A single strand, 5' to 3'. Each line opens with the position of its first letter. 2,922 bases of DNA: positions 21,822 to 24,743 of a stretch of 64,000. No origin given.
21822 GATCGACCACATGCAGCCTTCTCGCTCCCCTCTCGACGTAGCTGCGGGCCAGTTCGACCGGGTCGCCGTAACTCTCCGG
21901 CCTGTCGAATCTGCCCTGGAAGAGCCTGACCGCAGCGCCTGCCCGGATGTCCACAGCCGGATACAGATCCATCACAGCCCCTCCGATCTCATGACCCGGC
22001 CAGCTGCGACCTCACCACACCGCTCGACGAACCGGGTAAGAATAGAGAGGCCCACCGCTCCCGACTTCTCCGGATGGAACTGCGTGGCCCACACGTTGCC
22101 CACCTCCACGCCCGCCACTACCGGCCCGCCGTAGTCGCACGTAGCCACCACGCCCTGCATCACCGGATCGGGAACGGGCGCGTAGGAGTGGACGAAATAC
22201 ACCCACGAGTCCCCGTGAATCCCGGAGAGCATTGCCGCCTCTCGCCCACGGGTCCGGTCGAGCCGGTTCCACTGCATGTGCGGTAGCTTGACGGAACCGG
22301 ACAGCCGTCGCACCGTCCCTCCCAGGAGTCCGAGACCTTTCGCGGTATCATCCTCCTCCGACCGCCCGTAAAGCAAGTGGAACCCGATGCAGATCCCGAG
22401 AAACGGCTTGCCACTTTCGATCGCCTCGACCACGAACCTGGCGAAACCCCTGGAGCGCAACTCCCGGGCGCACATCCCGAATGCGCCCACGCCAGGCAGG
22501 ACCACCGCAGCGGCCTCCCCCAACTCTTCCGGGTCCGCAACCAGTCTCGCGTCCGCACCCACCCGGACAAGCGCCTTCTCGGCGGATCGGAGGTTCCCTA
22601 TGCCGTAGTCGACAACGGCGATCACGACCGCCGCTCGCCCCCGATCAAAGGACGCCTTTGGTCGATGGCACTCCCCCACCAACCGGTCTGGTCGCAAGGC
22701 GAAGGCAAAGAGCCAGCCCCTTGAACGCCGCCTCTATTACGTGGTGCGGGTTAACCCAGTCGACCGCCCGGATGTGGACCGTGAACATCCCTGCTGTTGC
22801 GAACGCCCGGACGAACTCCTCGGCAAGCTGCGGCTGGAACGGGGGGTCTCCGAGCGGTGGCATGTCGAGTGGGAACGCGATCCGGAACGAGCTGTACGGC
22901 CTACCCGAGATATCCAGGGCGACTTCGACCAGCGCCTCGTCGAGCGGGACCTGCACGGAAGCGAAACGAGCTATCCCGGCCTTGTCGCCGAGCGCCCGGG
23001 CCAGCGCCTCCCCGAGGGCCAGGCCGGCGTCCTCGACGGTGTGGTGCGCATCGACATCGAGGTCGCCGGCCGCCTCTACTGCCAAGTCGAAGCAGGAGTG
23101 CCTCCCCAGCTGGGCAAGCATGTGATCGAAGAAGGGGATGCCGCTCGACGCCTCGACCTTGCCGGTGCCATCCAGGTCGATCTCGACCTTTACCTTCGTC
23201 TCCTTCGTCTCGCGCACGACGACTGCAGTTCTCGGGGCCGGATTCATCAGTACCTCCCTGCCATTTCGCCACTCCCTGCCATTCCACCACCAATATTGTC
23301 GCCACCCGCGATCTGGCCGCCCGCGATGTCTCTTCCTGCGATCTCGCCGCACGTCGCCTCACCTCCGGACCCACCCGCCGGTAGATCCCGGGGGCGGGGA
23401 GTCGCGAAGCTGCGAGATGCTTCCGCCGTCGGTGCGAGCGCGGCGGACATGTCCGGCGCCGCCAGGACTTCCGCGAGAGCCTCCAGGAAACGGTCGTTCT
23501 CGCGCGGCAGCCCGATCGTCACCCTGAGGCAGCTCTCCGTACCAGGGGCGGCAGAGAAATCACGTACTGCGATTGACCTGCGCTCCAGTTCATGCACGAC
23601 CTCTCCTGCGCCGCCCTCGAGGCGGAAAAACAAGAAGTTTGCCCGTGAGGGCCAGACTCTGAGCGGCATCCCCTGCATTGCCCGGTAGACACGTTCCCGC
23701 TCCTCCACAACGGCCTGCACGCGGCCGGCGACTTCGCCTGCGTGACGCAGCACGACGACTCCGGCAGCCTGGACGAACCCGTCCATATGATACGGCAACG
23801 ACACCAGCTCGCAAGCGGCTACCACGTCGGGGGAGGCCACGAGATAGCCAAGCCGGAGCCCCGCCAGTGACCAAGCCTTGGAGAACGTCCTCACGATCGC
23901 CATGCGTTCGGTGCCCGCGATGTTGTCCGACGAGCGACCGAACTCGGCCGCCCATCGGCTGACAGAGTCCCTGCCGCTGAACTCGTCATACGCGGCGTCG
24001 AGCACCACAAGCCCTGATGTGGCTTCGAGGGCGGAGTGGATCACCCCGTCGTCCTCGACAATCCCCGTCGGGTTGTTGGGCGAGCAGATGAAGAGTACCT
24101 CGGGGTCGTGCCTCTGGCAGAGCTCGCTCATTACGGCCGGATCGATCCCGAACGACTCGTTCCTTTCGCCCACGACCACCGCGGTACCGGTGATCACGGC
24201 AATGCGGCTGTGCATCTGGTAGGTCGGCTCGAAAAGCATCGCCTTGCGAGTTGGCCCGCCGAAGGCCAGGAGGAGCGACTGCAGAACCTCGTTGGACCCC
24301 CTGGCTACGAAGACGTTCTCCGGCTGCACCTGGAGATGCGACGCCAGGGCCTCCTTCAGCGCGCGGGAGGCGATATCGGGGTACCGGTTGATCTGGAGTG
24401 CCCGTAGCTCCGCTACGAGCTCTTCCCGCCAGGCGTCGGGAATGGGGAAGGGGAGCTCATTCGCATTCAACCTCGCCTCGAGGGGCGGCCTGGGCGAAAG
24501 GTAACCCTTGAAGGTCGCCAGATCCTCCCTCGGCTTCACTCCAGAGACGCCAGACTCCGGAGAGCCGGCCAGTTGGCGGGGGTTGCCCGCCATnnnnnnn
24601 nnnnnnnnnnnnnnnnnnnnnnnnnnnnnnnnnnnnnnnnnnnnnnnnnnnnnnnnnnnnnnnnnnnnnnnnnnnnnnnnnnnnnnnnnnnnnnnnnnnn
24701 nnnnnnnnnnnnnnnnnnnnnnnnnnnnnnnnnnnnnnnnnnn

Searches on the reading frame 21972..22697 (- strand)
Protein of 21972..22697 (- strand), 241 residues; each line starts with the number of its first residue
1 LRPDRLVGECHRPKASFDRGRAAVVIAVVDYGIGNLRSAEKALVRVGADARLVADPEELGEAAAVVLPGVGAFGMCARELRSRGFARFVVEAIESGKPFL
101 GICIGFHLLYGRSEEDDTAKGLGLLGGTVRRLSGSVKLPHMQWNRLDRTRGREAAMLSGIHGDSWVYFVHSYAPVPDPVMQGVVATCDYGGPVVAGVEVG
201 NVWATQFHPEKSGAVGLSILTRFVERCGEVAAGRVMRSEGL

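Call 22: search_protein_families(library=pfam, proteins=[window:21972-22697:-], max_evalue=0.001)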
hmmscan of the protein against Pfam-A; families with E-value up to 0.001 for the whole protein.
window:21972-22697:- (241 aa): 3 families
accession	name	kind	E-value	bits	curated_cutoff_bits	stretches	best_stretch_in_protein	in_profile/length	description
PF00117.34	GATase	-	8.5e-14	52.1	22.8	1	28-223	2-186/190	Glutamine amidotransferase class-I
PF01174.25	SNO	-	8.6e-09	36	27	1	34-226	6-185/188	SNO glutamine amidotransferase family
PF07685.20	GATase_3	-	3.2e-05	24.1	27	1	51-128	28-114/196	CobB/CobQ-like glutamine amidotransferase domain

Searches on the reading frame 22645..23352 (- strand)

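Call 22: search_protein_families(library=pfam, proteins=[window:22645-23352:-], max_evalue=0.001)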
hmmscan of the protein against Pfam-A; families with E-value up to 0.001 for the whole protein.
window:22645-23352:- (235 aa): 1 family
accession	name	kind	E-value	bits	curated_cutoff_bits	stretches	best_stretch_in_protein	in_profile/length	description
PF00475.24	IGPD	-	4.1e-53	179.8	27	1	71-217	2-144/144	Imidazoleglycerol-phosphate dehydratase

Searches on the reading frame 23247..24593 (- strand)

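Call 22: search_protein_families(library=pfam, proteins=[window:23247-24593:-], max_evalue=0.001)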
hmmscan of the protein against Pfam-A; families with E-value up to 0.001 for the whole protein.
window:23247-24593:- (448 aa): 1 family
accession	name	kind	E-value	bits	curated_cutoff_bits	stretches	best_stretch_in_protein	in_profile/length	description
PF00155.27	Aminotran_1_2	-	2.3e-46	159.1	19.7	1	42-373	6-361/361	Aminotransferase class I and II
